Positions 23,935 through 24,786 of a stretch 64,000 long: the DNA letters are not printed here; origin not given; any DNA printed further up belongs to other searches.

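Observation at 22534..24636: AT-rich islet: minimal NTase-like protein + nuclease-less DUF262 protein (+ 4-TM protein), a candidate uncharacterised defence/toxin module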

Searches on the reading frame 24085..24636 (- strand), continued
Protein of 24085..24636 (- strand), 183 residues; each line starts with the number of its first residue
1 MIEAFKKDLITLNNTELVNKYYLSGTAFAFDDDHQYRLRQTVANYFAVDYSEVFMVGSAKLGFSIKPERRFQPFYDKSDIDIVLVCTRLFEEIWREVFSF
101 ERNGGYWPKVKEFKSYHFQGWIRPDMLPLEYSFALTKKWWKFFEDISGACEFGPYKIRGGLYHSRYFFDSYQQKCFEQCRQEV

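Call 45: search_protein_families(library=padloc, alignment_id=A4, max_evalue=1e-10)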
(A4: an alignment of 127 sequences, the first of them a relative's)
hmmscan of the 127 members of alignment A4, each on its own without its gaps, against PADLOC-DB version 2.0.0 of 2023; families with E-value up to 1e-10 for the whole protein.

A. member 1, L044:6528-7826:+ (432 aa): 0 families

B. families by the number of members that match (of 127 scanned): 112 families (the first 25 are shown)
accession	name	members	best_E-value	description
PDLC03355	MTase_II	3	3.4e-164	Type II methyltransferase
PDLC00030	DruM2|DruM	3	6.8e-136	DNA cytosine methylase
PDLC03272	MTase_II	3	2e-116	Type II methyltransferase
PDLC03361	MTase_II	3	1.6e-111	Type II methyltransferase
PDLC03378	MTase_II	3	1.8e-69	Type II methyltransferase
PDLC03217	MTase_II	3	3.7e-67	Type II methyltransferase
PDLC03242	MTase_II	3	7.4e-62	Type II methyltransferase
PDLC00033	DruM2|DruM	3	4e-58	DNA cytosine methylase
PDLC03234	MTase_II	3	3.1e-55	Type II methyltransferase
PDLC00034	DruM2|DruM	3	2.9e-45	DNA cytosine methylase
PDLC00026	DruM2|DruM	3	5.1e-45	DNA cytosine methylase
PDLC03326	MTase_II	3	1.1e-43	Type II methyltransferase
PDLC00027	DruM2|DruM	3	3.8e-42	DNA cytosine methylase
PDLC03237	MTase_II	3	8e-41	Type II methyltransferase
PDLC03269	MTase_II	3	9.8e-39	Type II methyltransferase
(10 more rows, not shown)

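Call 54: search_dna_similar(query=window:24085-24636:-, collection=plasmids, mode=protein, max_evalue=0.00001, max_rows=25)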
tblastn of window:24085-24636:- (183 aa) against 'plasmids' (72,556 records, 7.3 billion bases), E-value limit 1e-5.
Records with a match: 1; places in all: 1; records where one place covers at least 80% of the query: 1.
Best place of each record, by identity: <60% 1.
By first word of the organism name: Cronobacter 1.
By predicted mobility (MOB-suite, as given by PLSDB): non-mobilizable 1.
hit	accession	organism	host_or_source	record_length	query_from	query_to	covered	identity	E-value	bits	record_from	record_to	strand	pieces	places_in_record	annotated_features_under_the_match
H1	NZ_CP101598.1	Cronobacter dublinensis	Cereal-based food (noodle) for infant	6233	16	164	81%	30.2%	5e-10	64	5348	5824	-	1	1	hypothetical protein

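Call 55: search_dna_similar(query=window:24085-24636:-, collection=phages, mode=protein, max_evalue=0.00001, max_rows=25)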
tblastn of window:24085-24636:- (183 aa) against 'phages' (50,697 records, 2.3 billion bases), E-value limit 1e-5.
No match.

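Call 56: get_annotated_region(hit=H1, flank=6000)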
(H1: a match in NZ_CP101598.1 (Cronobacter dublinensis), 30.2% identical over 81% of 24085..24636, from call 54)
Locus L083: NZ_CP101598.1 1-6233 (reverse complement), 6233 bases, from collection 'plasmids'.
description: Cronobacter dublinensis strain CFSA A84 plasmid pA84-3, complete sequence
organism: Cronobacter dublinensis (NCBI taxid 413497)
taxonomy: Bacteria; Pseudomonadota; Gammaproteobacteria; Enterobacterales; Enterobacteriaceae; Cronobacter; Cronobacter dublinensis
host: -; source: Cereal-based food (noodle) for infant; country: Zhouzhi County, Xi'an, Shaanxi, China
typing (MOB-suite, as given by PLSDB): non-mobilizable
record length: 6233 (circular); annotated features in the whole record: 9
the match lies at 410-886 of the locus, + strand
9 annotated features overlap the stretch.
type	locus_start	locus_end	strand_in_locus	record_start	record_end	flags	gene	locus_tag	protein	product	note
CDS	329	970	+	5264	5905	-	-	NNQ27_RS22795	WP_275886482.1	hypothetical protein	-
CDS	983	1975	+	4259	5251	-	-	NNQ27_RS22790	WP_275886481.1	DUF262 domain-containing protein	-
CDS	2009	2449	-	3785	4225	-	-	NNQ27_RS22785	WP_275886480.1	hypothetical protein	-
CDS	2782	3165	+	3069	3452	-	-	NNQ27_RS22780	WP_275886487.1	hypothetical protein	-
CDS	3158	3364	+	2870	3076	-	-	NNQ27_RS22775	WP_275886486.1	hypothetical protein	-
CDS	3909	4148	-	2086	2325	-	-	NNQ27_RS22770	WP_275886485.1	DUF2442 domain-containing protein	-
CDS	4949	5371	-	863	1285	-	-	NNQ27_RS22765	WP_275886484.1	helix-turn-helix domain-containing protein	-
CDS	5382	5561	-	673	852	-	-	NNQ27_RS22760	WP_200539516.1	Rop family plasmid primer RNA-binding protein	-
CDS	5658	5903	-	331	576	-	-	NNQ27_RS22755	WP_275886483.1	hypothetical protein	-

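Call 58: find_related_loci(query=A1, collection=viral_contigs, flank=8000)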
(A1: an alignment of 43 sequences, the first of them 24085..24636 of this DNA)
Query A1 (183 aa) in viral_contigs; peptide patterns used: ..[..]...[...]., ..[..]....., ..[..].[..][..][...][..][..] (x = any residue, [..] = any of these).
89 stretches matched a pattern; 22 encode a relative of the query (tblastn E <= 1e-3); 22 distinct loci.
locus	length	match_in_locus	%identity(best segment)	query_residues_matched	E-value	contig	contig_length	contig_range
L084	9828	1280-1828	51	1-183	1e-64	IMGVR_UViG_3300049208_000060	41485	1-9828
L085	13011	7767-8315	47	1-183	9e-60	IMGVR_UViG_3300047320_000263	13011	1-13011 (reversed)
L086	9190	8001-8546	46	1-182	7e-57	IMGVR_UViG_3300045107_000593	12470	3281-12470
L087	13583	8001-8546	38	2-183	6e-44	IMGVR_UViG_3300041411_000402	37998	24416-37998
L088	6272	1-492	39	23-183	2e-32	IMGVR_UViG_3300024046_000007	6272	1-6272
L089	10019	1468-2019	32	2-171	9e-21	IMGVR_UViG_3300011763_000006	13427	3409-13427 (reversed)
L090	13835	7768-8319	30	2-171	3e-19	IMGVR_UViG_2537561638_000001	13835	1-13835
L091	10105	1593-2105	29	23-183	9e-18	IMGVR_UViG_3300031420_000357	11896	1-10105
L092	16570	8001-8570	26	5-180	4e-17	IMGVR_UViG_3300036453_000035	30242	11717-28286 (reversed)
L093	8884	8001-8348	28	3-102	9e-12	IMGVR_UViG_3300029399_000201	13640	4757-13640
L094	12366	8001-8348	28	3-102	1e-11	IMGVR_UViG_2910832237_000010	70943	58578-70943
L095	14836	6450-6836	27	1-122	3e-11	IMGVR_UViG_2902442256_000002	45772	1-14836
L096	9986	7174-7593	27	1-133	6e-11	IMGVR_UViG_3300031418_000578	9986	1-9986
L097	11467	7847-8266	27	1-133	7e-11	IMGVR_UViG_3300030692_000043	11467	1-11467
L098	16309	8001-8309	33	2-94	1e-10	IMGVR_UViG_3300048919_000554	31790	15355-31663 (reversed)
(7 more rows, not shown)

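Call 61: search_protein_representatives(alignment_id=A1)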
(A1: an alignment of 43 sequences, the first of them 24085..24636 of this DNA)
Query: 43 sequences, 186 profile positions. Proteins with E-value up to 0.001 (for the whole library): 1545; up to 1e-10: 752; up to 1e-30: 135. The best 150 are listed.
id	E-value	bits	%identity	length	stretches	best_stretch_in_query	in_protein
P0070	9.8e-72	257.1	-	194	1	3-185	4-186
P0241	2.0e-68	246.3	-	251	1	2-185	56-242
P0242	4.9e-68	245.1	-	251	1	2-184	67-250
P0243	1.2e-66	240.6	-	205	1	2-184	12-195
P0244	3.1e-65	235.9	-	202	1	3-183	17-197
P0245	3.1e-65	235.9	-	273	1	4-184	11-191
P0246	1.4e-64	233.8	-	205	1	2-181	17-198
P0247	2.9e-63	229.5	-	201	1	2-183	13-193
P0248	4.4e-63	228.9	-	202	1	2-183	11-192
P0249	1.5e-62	227.2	-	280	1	2-183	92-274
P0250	1.8e-62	226.9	-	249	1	5-185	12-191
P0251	1.9e-61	223.6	-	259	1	2-184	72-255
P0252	2.1e-61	223.4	-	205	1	2-182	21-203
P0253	1.6e-60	220.6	-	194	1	3-182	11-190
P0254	2.6e-58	213.3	-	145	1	2-144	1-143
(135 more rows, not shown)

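Call 70: find_encoding_contigs(protein=P0007, flank=8000, max_places=2)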
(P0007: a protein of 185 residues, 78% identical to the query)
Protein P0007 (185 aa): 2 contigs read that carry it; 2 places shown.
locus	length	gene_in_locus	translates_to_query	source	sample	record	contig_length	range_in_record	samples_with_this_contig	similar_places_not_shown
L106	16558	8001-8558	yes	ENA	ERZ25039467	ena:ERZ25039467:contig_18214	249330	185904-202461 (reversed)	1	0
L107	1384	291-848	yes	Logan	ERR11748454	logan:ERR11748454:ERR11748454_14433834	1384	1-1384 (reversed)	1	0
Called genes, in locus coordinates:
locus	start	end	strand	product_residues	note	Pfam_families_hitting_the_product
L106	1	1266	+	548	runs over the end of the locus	-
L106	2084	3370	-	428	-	PF00512:HisKA, PF02518:HATPase_c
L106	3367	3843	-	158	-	PF00072:Response_reg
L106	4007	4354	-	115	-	-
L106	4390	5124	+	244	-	PF00149:Metallophos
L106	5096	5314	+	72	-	-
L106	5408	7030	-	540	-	PF13167:GTP-bdg_N, PF16360:GTP-bdg_M, PF01926:MMR_HSR1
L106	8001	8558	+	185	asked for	-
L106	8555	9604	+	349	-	PF03235:GmrSD_N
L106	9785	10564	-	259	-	PF00809:Pterin_bind (weak)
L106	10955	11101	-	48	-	PF04961:FTCD_C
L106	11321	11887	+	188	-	PF00004:AAA (faint)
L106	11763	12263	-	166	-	-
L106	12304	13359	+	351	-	PF10431:ClpB_D2-small (weak)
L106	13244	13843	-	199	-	-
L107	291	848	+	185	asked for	-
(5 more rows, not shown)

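Call 71: find_encoding_contigs(protein=P0002, flank=8000, max_places=2)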
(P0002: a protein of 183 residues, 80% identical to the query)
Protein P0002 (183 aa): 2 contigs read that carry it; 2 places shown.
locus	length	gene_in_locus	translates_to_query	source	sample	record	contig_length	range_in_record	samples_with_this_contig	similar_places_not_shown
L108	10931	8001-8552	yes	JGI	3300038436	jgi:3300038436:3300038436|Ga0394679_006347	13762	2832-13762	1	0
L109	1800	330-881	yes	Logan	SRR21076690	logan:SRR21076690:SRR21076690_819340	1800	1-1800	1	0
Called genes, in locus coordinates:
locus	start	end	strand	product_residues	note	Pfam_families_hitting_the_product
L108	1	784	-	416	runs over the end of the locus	PF13148:DUF3987 (weak)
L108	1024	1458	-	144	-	-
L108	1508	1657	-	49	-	-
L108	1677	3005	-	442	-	-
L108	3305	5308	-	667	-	-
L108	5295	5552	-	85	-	-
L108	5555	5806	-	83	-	-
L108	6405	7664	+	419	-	PF13173:AAA_14, PF13635:DUF4143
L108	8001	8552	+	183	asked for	-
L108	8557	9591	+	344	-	PF03235:GmrSD_N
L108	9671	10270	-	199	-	PF01871:AMMECR1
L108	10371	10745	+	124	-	-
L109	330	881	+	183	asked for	-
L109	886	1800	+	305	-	?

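Call 82: search_protein_families(library=pfam, proteins=[P0056, P0079, P0092, P0101, P0110, P0116, P0040, P0086, P0105, P0118], max_evalue=1)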
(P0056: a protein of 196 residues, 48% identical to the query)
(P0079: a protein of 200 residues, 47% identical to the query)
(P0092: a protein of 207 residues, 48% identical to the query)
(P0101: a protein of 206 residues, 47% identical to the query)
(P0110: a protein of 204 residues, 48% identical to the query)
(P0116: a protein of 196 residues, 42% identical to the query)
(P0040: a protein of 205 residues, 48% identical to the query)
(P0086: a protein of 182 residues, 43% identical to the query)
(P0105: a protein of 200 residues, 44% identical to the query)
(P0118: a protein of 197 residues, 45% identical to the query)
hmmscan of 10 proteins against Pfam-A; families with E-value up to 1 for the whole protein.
P0056 (196 aa): 1 family
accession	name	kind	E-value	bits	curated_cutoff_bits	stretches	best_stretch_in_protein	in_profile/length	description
PF01909.29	NTP_transf_2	-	0.085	13.7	21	0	84-108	29-47/93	Nucleotidyltransferase domain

P0079 (200 aa): 0 families

P0092 (207 aa): 2 families
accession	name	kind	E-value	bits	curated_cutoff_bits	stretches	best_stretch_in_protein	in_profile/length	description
PF22365.1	PfNDH2_hel_ins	-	0.092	13.1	27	1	96-128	28-60/65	PfNDH2 helical insertion domain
PF00323.24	Defensin_1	-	0.34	12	21.4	0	159-171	13-25/29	Mammalian defensin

P0101 (206 aa): 0 families

P0110 (204 aa): 1 family
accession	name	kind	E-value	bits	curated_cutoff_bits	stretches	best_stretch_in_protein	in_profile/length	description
PF11692.13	DUF3289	-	0.14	12.1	25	1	70-126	56-112/272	Protein of unknown function (DUF3289)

P0116 (196 aa): 0 families

P0040 (205 aa): 0 families

P0086 (182 aa): 1 family
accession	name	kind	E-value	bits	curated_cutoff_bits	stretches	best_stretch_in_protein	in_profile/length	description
PF01909.29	NTP_transf_2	-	7.6e-05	23.5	21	1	72-102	25-53/93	Nucleotidyltransferase domain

P0105 (200 aa): 5 families
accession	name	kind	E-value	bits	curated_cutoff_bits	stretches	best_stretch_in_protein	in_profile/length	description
PF24771.2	Ig_CFAP74_1st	-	0.025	15.4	29.2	1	11-88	8-78/97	CFAP74 first Ig-like domain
PF01909.29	NTP_transf_2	-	0.053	14.4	21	1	83-108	29-50/93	Nucleotidyltransferase domain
PF18765.7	Polbeta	-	0.11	13.2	26.9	1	83-101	28-45/93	Polymerase beta, Nucleotidyltransferase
PF17417.8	Glycoprot_B_PH2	-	0.17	12.6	23.7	0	2-55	3-56/97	Herpesvirus Glycoprotein B PH-like domain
PF06337.17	DUSP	-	0.49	11.3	29.3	0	92-154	6-64/77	DUSP domain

P0118 (197 aa): 1 family
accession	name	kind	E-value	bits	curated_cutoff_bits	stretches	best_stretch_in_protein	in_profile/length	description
PF09275.15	Pertus-S4-tox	-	0.23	12.2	25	1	49-90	15-57/110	Pertussis toxin S4 subunit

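Call 83: search_protein_families(library=phrogs, proteins=[window:24085-24636:-, L083:329-970:+, L083:983-1975:+, P0079, P0101], max_evalue=0.01)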
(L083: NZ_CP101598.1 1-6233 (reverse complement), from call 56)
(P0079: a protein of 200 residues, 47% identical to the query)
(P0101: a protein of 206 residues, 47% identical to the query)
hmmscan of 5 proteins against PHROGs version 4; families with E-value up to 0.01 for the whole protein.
window:24085-24636:- (183 aa): 1 family
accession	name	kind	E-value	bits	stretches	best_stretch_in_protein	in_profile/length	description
phrog_32008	-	unknown function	7.7e-10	40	1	8-97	12-103/206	-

L083:329-970:+ (213 aa): 1 family
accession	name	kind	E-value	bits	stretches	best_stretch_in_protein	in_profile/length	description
phrog_32008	-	unknown function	1.1e-09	39.5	1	28-205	20-192/206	-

L083:983-1975:+ (330 aa): 5 families
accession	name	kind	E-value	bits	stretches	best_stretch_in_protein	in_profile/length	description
phrog_2598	-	unknown function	3.1e-37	129.5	1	2-326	24-347/352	-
phrog_1583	-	unknown function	3.5e-27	96.2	1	3-141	14-158/417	-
phrog_26759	-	unknown function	4.5e-12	46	1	9-93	8-88/593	-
phrog_17051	-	unknown function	1.3e-07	31.8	1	8-55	5-51/584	-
phrog_1033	-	DNA, RNA and nucleotide metabolism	0.0016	19.3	1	23-101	40-110/334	ParB-like partition protein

P0079 (200 aa): 1 family
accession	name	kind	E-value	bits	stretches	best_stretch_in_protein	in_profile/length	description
phrog_32008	-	unknown function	5.3e-10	40.5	1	18-105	15-104/206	-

P0101 (206 aa): 1 family
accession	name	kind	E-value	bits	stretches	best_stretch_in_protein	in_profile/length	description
phrog_32008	-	unknown function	8.1e-12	46.4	1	35-188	32-190/206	-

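Call 84: search_protein_families(library=pfam, proteins=[L032:8554-9759:-, L032:9907-11532:-, L054:8694-9926:-, L017:7254-7919:+, L020:6829-7911:+, L108:6405-7664:+], max_evalue=0.001)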
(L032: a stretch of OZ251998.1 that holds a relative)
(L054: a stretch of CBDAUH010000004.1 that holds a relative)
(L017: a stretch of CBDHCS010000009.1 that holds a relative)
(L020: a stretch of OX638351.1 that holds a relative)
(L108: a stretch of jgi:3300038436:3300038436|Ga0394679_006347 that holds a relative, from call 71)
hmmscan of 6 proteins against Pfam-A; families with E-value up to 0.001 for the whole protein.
L032:8554-9759:- (401 aa): 2 families
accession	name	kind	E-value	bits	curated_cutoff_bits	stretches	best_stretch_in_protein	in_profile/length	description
PF13808.11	DDE_Tnp_1_assoc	-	4.4e-21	75.2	32.3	1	11-98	2-88/88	DDE_Tnp_1-associated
PF01609.27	DDE_Tnp_1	-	1.7e-16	61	23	1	111-366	4-199/200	Transposase DDE domain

L032:9907-11532:- (541 aa): 2 families
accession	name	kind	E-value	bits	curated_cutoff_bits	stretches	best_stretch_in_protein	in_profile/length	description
PF14104.11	DUF4277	-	1.1e-35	122.8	25.4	1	8-112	3-108/109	Domain of unknown function (DUF4277)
PF01609.27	DDE_Tnp_1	-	3e-08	34.1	23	1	124-456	5-198/200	Transposase DDE domain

L054:8694-9926:- (410 aa): 2 families
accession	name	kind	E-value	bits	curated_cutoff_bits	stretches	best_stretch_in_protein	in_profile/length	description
PF01609.27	DDE_Tnp_1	-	2.6e-16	60.4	23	1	142-327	57-199/200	Transposase DDE domain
PF13546.12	DDE_5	-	9.5e-11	42.2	27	1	9-217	14-241/272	DDE superfamily endonuclease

L017:7254-7919:+ (221 aa): 26 families (the best 25 are shown)
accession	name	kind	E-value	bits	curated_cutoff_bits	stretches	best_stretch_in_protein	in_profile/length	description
PF00515.34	TPR_1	-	5.9e-43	143.4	27.8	4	51-81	1-31/34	Tetratricopeptide repeat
PF07719.23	TPR_2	-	4.5e-36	120.4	27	4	51-81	1-31/34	Tetratricopeptide repeat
PF13181.12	TPR_8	-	5.1e-31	104.6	25.7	3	85-115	1-31/34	Tetratricopeptide repeat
PF13431.12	TPR_17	-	2e-30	102.9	24.4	2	74-106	2-34/34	Tetratricopeptide repeat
PF13414.12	TPR_11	-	8e-30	102.7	26.8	4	161-200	2-41/42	TPR repeat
PF13432.12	TPR_16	-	2.4e-25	89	32.7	3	89-153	1-65/65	Tetratricopeptide repeat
PF13424.12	TPR_12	-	3.6e-17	62.8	30.1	2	51-114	3-74/77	Tetratricopeptide repeat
PF14559.12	TPR_19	-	4.1e-17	62.7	25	3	97-141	3-47/68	Tetratricopeptide repeat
PF13428.12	TPR_14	-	4.5e-17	61.3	23.5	0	120-159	2-41/44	Tetratricopeptide repeat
PF13371.12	TPR_9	-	6e-17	61.9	35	1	128-189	4-65/73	Tetratricopeptide repeat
PF13174.12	TPR_6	-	5.1e-12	46.1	26.3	0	86-113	1-28/33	Tetratricopeptide repeat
PF12895.13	ANAPC3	-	3.4e-10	40.5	27.2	1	47-106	22-77/82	Anaphase-promoting complex, cyclosome, subunit 3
PF25575.1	TPR_BSK1_C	-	7.3e-08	32.8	42.2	0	47-117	38-109/118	Serine/threonine-protein kinase BSK1-like, TPR repeats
PF13374.12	TPR_10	-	1.2e-07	32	27.5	0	51-80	2-31/42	Tetratricopeptide repeat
PF13176.12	TPR_7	-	1.5e-07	31.4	27.9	0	126-144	6-24/36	Tetratricopeptide repeat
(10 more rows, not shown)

L020:6829-7911:+ (360 aa): 23 families
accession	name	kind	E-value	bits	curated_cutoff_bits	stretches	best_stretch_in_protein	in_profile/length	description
PF00515.34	TPR_1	-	2.7e-48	160.3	27.8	4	157-189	2-34/34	Tetratricopeptide repeat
PF13414.12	TPR_11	-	2e-41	139.9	26.8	5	163-203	1-41/42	TPR repeat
PF07719.23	TPR_2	-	5.8e-39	129.4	27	4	157-189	2-34/34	Tetratricopeptide repeat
PF13431.12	TPR_17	-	7.3e-33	110.5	24.4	2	213-245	2-34/34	Tetratricopeptide repeat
PF13181.12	TPR_8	-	1.8e-31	106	25.7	2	157-189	2-34/34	Tetratricopeptide repeat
PF13432.12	TPR_16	-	2.1e-27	95.6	32.7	2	161-223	2-64/65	Tetratricopeptide repeat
PF13371.12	TPR_9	-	2.3e-24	85.6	35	1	199-262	4-67/73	Tetratricopeptide repeat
PF14559.12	TPR_19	-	8.9e-19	68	25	3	170-227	5-61/68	Tetratricopeptide repeat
PF13428.12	TPR_14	-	1.9e-18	65.5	23.5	0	157-198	2-43/44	Tetratricopeptide repeat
PF13424.12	TPR_12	-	9.8e-15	55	30.1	0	261-320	6-73/77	Tetratricopeptide repeat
PF13174.12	TPR_6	-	4.2e-14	52.6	26.3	0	225-256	1-32/33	Tetratricopeptide repeat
PF12895.13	ANAPC3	-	1.6e-08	35.1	27.2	0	171-245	4-77/82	Anaphase-promoting complex, cyclosome, subunit 3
PF25575.1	TPR_BSK1_C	-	1.7e-08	34.8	42.2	0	200-258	52-111/118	Serine/threonine-protein kinase BSK1-like, TPR repeats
PF12569.14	NatA_aux_su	-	1.9e-08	34.1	33.3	0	256-354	2-101/515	N-terminal acetyltransferase A, auxiliary subunit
PF13176.12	TPR_7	-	1.2e-06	28.5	27.9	0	163-177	6-20/36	Tetratricopeptide repeat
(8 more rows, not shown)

L108:6405-7664:+ (419 aa): 3 families
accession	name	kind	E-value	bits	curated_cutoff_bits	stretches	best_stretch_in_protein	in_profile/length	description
PF13635.12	DUF4143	-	2.7e-42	144.6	28.1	1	200-358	1-159/160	Domain of unknown function (DUF4143)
PF13173.12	AAA_14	-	2.4e-28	99.1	27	1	43-160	3-128/129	AAA domain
PF14532.12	Sigma54_activ_2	-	0.00013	22.6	25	1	44-135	23-113/138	Sigma-54 interaction domain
